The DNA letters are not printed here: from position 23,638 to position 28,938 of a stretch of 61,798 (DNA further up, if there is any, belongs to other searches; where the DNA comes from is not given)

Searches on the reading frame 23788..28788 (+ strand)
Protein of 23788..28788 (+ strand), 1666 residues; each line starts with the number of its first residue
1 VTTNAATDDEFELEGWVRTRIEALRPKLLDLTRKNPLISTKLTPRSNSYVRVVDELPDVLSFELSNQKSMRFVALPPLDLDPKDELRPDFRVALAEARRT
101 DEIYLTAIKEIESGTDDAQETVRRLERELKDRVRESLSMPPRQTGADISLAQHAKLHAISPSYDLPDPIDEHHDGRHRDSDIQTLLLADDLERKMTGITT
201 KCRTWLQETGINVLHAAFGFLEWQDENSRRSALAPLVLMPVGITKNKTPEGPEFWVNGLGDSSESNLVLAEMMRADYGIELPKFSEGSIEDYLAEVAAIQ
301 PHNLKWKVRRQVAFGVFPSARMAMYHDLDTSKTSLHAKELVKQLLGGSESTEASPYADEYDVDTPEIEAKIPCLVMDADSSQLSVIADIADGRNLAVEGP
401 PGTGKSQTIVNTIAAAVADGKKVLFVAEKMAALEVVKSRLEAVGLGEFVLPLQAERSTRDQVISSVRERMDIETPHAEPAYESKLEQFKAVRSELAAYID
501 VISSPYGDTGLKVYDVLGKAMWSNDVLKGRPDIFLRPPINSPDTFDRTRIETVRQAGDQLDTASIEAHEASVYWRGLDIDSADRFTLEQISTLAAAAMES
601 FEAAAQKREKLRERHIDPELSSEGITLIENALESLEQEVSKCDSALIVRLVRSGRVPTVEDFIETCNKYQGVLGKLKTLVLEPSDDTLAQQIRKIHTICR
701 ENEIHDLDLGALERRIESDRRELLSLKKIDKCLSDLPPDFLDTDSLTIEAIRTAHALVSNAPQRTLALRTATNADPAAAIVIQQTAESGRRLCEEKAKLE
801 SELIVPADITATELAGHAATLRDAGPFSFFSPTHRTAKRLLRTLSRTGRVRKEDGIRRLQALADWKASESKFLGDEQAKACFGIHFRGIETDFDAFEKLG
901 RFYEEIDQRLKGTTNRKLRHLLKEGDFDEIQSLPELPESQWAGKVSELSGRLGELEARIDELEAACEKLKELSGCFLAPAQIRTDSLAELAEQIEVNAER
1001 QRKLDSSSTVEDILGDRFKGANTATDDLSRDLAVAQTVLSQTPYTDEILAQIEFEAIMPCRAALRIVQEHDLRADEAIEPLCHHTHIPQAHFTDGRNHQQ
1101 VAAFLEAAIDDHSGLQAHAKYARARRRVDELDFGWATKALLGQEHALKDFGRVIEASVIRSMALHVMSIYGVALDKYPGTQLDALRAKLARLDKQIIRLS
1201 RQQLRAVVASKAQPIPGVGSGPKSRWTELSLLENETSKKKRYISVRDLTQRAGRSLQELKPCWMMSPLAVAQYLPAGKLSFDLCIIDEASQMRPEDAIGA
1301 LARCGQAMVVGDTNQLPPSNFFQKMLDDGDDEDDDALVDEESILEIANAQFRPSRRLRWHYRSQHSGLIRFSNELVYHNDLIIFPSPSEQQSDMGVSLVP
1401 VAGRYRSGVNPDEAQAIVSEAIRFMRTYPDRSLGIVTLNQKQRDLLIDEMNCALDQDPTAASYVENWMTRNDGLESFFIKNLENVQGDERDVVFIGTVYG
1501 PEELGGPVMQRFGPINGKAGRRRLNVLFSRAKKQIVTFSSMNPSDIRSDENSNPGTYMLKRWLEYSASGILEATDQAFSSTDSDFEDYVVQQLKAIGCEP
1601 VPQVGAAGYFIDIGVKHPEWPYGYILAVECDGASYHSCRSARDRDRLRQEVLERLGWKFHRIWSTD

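Call 9: search_protein_families(library=pfam, proteins=[window:23788-28788:+], max_evalue=0.001)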
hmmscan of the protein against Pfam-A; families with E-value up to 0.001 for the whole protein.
window:23788-28788:+ (1666 aa): 6 families
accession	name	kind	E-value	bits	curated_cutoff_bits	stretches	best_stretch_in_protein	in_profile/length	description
PF13195.11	DUF4011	-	4.6e-30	105.1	22.2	1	27-273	1-158/158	Protein of unknown function (DUF4011)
PF18741.7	MTES_1575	-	2.2e-29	101.8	38.2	1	1585-1666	1-80/96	REase_MTES_1575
PF13086.12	AAA_11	-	3.5e-13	50.4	27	2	379-441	3-73/257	AAA domain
PF13087.12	AAA_12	-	1.2e-10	41.7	27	1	1352-1539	15-192/195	AAA domain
PF13604.12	AAA_30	-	1.9e-07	31.4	27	1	380-441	4-67/191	AAA domain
PF13245.12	AAA_19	-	2.4e-07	31.4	25.1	0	385-440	4-61/134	AAA domain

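Call 84: search_protein_families(library=padloc, proteins=[window:23788-28788:+], max_evalue=0.00001)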
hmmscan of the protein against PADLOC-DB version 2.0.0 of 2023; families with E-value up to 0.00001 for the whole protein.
window:23788-28788:+ (1666 aa): 5 families
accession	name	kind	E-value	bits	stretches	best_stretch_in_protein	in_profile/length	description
PDLC05009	PDC-S37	-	0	1082.3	3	974-1666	631-1322/1550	-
PDLC02194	Hhe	-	4.9e-227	754.8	3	1161-1666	1263-1764/1911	-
PDLC03924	MkoC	-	2.8e-27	93.3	1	1281-1568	671-968/1136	-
PDLC03920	MkoA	-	8.6e-23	78.6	1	1280-1536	791-1071/1112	-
PDLC04140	mad8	-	5.3e-11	40.6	1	384-543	19-101/314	mads_8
